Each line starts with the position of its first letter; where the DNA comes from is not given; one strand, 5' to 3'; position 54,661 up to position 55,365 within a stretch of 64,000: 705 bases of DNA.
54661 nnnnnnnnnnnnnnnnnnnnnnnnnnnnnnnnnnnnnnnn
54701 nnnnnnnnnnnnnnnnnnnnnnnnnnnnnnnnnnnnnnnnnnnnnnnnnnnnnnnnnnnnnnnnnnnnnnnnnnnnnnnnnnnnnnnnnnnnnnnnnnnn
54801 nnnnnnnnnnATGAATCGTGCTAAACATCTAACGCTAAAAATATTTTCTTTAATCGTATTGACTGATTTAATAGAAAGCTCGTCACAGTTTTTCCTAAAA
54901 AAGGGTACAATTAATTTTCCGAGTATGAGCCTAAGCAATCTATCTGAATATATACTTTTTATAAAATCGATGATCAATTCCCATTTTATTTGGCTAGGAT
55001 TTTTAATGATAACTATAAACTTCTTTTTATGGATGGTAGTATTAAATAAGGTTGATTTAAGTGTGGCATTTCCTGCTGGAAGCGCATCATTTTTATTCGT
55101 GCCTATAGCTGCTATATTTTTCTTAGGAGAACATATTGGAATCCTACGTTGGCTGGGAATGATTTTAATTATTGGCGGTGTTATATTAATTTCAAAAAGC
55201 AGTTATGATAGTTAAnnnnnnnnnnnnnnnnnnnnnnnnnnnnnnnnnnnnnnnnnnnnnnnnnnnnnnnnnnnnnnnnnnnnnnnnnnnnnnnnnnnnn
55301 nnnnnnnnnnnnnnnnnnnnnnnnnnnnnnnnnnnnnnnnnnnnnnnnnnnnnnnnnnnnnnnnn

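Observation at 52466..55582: Divergent pair of paralogous FemAB-like tandem-GNAT transferases, one co-operonic with two ArnE/ArnF-like mini-transporters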

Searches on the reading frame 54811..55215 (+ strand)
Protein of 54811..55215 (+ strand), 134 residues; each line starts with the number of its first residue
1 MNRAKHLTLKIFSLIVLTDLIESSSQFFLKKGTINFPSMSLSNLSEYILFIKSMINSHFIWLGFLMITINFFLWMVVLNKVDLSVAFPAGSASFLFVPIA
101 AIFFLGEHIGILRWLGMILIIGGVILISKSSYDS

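Call 3: search_protein_families(library=pfam, proteins=[window:54811-55215:+], max_evalue=1)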
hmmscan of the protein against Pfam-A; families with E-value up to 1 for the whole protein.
window:54811-55215:+ (134 aa): 4 families
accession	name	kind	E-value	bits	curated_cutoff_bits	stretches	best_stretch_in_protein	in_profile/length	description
PF00892.27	EamA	-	3.8e-09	37.4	28.2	1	57-128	63-134/135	EamA-like transporter family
PF10639.15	TMEM234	-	0.00015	22.2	30.1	1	26-127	12-112/113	Putative transmembrane family 234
PF03151.22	TPT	-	0.0058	16.5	30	1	65-128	73-136/291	Triose-phosphate Transporter family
PF04793.17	Herpes_BBRF1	-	0.026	14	25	1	15-80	134-199/286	BRRF1-like protein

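Call 4: search_protein_families(library=ncbifam, proteins=[window:54811-55215:+], max_evalue=1)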
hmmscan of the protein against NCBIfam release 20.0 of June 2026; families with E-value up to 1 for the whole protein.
window:54811-55215:+ (134 aa): 8 families
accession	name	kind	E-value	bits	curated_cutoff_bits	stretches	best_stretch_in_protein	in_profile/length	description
NF002816.2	PRK02971.1-2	equivalog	3.3e-11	43.7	99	1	20-129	8-118/120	4-amino-4-deoxy-L-arabinose-phosphoundecaprenol flippase subunit ArnF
NF011625.2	PRK15051.1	equivalog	5.7e-10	39.4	92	1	59-129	37-109/111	4-amino-4-deoxy-L-arabinose-phosphoundecaprenol flippase subunit ArnE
TIGR03340.1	phn_DUF6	hypoth_equivalog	2.8e-05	23.9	288.15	1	77-131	83-137/281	phosphonate utilization associated putative membrane protein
TIGR00950.1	2A78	equivalog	4.3e-05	23.1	230.2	1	58-125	197-264/264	carboxylate/amino acid/amine transporter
NF051482.1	EbrB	exception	0.0028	18.3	160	1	67-130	40-104/105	SMR family multidrug efflux transporter EbrB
NF033470.1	SMR_qac_bcrC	exception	0.031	14.8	225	1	61-133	37-107/114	quaternary ammonium compound efflux SMR transporter BcrC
NF008510.0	PRK11427.1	equivalog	0.29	9.6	821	1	75-133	42-100/683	multidrug efflux transporter permease subunit MdtO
NF033137.0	SMR_qac_int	equivalog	0.65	10.6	188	1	68-128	40-101/109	Qac family quaternary ammonium compound efflux SMR transporter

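Call 48: find_homologous_proteins(query=window:54811-55215:+, max_evalue=0.001)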
Query window:54811-55215:+ (134 aa): 16 proteins with E <= 0.001 among 42 candidates.
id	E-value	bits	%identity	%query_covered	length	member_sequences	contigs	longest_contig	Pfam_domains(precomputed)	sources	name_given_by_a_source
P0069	3.2e-76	272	100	100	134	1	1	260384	PF00892.27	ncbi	ncbi:MAG: EamA family transporter [Candidatus Omnitrophota bacterium]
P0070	1.1e-53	199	72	96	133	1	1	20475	PF00892.27,PF10639.16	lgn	-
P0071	5.4e-52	193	73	96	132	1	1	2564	PF00892.27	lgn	-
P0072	2.5e-48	181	66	98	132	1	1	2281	PF00892.27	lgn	-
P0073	3.7e-47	178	65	99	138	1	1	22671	PF00892.27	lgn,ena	-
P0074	1.9e-31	127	52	96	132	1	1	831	PF00892.27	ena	-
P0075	1.2e-30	124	45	99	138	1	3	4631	PF00892.27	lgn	-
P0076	3.2e-28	116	45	96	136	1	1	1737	PF00892.27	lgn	-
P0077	7.7e-28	115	46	84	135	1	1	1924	PF00892.27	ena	-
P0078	3.6e-24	103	43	98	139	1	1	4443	PF00892.27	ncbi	-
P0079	6.6e-21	93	42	98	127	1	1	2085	PF00892.27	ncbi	-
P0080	1.3e-20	92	42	98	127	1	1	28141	PF00892.27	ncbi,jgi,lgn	-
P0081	1.4e-20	92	43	98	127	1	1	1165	PF00892.27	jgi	jgi:drug/metabolite transporter (DMT)-like permease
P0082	5.7e-18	83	40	96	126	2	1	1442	PF00892.27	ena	-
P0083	5.4e-17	80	43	91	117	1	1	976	PF00892.27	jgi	jgi:drug/metabolite transporter (DMT)-like permease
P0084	1.4e-13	69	42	87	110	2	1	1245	PF00892.27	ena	-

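Call 49: find_encoding_contigs(protein=P0073, flank=8000, max_places=1)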
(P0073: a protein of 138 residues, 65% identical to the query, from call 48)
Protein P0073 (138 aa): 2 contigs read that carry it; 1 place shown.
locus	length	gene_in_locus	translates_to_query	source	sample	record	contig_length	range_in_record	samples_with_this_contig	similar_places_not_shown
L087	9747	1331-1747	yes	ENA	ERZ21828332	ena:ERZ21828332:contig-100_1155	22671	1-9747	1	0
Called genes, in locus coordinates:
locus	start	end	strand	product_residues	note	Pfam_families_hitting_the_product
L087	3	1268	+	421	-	?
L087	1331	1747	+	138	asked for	PF00892:EamA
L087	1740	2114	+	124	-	PF00892:EamA (faint)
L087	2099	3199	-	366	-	PF04339:FemAB_like, PF13480:Acetyltransf_6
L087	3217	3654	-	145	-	PF03479:PCC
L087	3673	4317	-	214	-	PF20108:DUF6498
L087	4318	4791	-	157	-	PF03449:GreA_GreB_N, PF01272:GreA_GreB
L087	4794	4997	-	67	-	-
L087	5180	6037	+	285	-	-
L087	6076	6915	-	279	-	PF03958:Secretin_N, PF00263:Secretin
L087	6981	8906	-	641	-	PF00005:ABC_tran, PF02463:SMC_N (faint), PF13555:AAA_29 (faint), PF13304:AAA_21 (faint), PF12848:ABC_tran_Xtn, PF00005:ABC_tran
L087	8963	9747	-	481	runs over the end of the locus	PF14691:Fer4_20, PF00070:Pyr_redox (faint), PF03486:HI0933_like (faint), PF07992:Pyr_redox_2, PF13450:NAD_binding_8, PF13738:Pyr_redox_3 (faint), PF01593:Amino_oxidase (weak)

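Call 50: find_encoding_contigs(protein=P0080, flank=8000, max_places=1)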
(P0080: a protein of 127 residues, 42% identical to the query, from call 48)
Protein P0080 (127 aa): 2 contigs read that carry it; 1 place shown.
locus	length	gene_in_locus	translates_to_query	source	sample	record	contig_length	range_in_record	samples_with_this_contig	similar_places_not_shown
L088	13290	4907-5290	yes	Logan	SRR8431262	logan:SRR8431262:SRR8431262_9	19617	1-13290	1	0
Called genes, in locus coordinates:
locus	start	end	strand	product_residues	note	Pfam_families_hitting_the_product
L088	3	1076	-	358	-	?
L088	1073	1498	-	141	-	-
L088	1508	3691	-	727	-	-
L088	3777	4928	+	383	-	PF04339:FemAB_like, PF13480:Acetyltransf_6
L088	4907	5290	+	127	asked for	PF00892:EamA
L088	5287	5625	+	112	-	PF00892:EamA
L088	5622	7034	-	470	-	PF01522:Polysacc_deac_1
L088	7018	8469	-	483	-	PF00202:Aminotran_3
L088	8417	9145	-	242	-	PF06888:Put_Phosphatase, PF12710:HAD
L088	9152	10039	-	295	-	PF00561:Abhydrolase_1 (weak), PF12146:Hydrolase_4, PF12697:Abhydrolase_6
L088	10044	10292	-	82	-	PF23297:ACP_SdgA_C (weak), PF00550:PP-binding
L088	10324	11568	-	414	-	PF00109:ketoacyl-synt, PF00108:Thiolase_N (faint), PF02801:Ketoacyl-synt_C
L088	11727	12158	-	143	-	-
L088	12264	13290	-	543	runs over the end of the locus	PF00005:ABC_tran, PF02463:SMC_N (faint), PF13304:AAA_21 (faint), PF12848:ABC_tran_Xtn, PF00005:ABC_tran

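Call 55: search_protein_families(library=ncbifam, alignment_id=A2, max_evalue=0.001)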
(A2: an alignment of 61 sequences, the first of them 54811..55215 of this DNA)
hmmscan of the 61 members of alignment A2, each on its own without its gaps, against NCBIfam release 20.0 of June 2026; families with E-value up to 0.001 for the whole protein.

A. member 1, window:54811-55215:+ (134 aa): 4 families
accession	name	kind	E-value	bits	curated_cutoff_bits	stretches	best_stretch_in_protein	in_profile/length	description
NF002816.2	PRK02971.1-2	equivalog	3.3e-11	43.7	99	1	20-129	8-118/120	4-amino-4-deoxy-L-arabinose-phosphoundecaprenol flippase subunit ArnF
NF011625.2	PRK15051.1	equivalog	5.7e-10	39.4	92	1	59-129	37-109/111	4-amino-4-deoxy-L-arabinose-phosphoundecaprenol flippase subunit ArnE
TIGR03340.1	phn_DUF6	hypoth_equivalog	2.8e-05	23.9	288.15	1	77-131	83-137/281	phosphonate utilization associated putative membrane protein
TIGR00950.1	2A78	equivalog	4.3e-05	23.1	230.2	1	58-125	197-264/264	carboxylate/amino acid/amine transporter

B. families by the number of members that match (of 61 scanned): 12 families
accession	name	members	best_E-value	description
NF002816.2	PRK02971.1-2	61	2e-13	4-amino-4-deoxy-L-arabinose-phosphoundecaprenol flippase subunit ArnF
NF011625.2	PRK15051.1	61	1.2e-12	4-amino-4-deoxy-L-arabinose-phosphoundecaprenol flippase subunit ArnE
TIGR03340.1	phn_DUF6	53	1.5e-07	phosphonate utilization associated putative membrane protein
TIGR00950.1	2A78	33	1.6e-07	carboxylate/amino acid/amine transporter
NF007934.1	PRK10650.1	6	8.9e-05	multidrug/spermidine efflux SMR transporter subunit MdtI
NF051482.1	EbrB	5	7.2e-05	SMR family multidrug efflux transporter EbrB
NF051481.1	EbrA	5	9.8e-05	SMR family multidrug efflux transporter EbrA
NF007767.1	PRK10452.1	3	8.2e-05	multidrug/spermidine efflux SMR transporter subunit MdtJ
NF008523.0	PRK11453.1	2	0.00035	O-acetylserine/cysteine exporter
NF008432.0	PRK11272.1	1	0.00053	drug/metabolite exporter YedA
NF033470.1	SMR_qac_bcrC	1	0.00071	quaternary ammonium compound efflux SMR transporter BcrC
NF000279.1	qac_SMR_H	1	0.0008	quaternary ammonium compound efflux SMR transporter QacH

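Call 78: predict_structure(alignment_id=A4)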
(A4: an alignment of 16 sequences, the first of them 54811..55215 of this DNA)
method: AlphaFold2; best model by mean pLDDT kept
length: 134 residues; sequences in the alignment: 16
mean_pLDDT: 78.8   pTM: 0.61
mean pLDDT of the five models: 78.8, 77.9, 76.2, 75.9, 75.7
residues with pLDDT >= 90: 27; 70-90: 77; 50-70: 26; < 50: 4
segments of 3 or more residues with pLDDT < 50: 1-3
pLDDT, mean of each block of 10 residues (from residue 1): 55 82 89 84 89 91 94 87 70 69 77 77 71 53
secondary structure, 60 per line:
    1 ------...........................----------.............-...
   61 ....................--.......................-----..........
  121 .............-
elements in order: H7-33 H44-56 H58-80 H83-105 H111-133

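Call 83: fold_search(model_id=the predicted structure, library=pdb)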
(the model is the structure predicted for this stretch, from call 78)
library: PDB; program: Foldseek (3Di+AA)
matches with E <= 10: 62; with E <= 0.001: 0
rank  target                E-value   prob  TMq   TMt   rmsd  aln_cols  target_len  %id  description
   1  8vxu_B                5.5e-03  1.00  0.47  0.58   6.9       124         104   18  Crystal structure of Gdx-Clo A60T from Small Multidrug Resistance family of transporters in complex with cetyltrimetyl (released 2024-05-08)
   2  8vxu_A                1.7e-02  1.00  0.50  0.63   6.0       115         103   19  Crystal structure of Gdx-Clo A60T from Small Multidrug Resistance family of transporters in complex with cetyltrimetyl (released 2024-05-08)
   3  7jk8_MODEL_1_A        1.2e-01  0.97  0.41  0.51   8.4       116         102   18  EmrE S64V mutant bound to tetra(4-fluorophenyl)phosphonium at pH 5.8 (released 2020-12-09)
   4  7svx_B                1.4e-01  0.99  0.46  0.59   7.2       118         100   17  Structure of EmrE-D3 mutant in complex with monobody L10 and harmane (released 2022-03-02)
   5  8uoz_MODEL_1_A        1.4e-01  1.00  0.53  0.63   6.2       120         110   17  EmrE structure in the TPP-bound state (WT/E14Q heterodimer) (released 2024-05-29)
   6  7mgx_A                2.0e-01  0.97  0.49  0.61   6.4       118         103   17  Structure of EmrE-D3 mutant in complex with monobody L10 and methyl viologen (released 2022-03-02)
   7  6oh2                  4.0e-01  0.82  0.42  0.21  14.4       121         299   16  X-ray crystal structure of the mouse CMP-sialic acid transporter in complex with CMP, by lipidic cubic phase (released 2019-04-24)
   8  6xbo                  4.5e-01  0.93  0.42  0.19   7.8        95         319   14  X-ray crystal structure of the mouse CMP-Sialic acid transporter in complex with 5-methyl CMP (released 2021-06-09)
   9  6oh3                  7.5e-01  0.63  0.41  0.20  14.8       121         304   16  X-ray crystal structure of the mouse CMP-sialic acid transporter in complex with CMP-sialic acid, by lipidic cubic phase (released 2019-04-24)
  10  8px9_A                2.9e+00  0.12  0.30  0.09  17.2       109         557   20  Structure of the antibacterial peptide ABC transporter McjD, solved at wavelength 2.75 A (released 2023-10-25)
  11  9u6h_N                2.9e+00  0.06  0.20  0.10  19.8       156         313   18  Cryo-EM structure of the Vo domain of V/A-ATPase in liposomes, state2 (released 2025-10-29)
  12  7paf_A                3.2e+00  0.33  0.37  0.19   6.9        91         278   18  Streptococcus pneumoniae choline importer LicB in lipid nanodiscs (released 2022-03-16)
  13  9div_B                3.6e+00  0.38  0.45  0.45   5.7        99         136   12  The crystal structure of de novo designed ChuA binding protein C8 (released 2025-05-21)
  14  9cpb_5L               4.1e+00  0.08  0.25  0.28  15.1        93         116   13  Atomic model of bovine Fallopian tube cilia doublet microtubule (48-nm periodicity) (released 2024-10-30)
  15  7qru_G                4.1e+00  0.08  0.29  0.33  12.4       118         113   16  Structure of Bacillus pseudofirmus Mrp antiporter complex, monomer (released 2022-11-09)
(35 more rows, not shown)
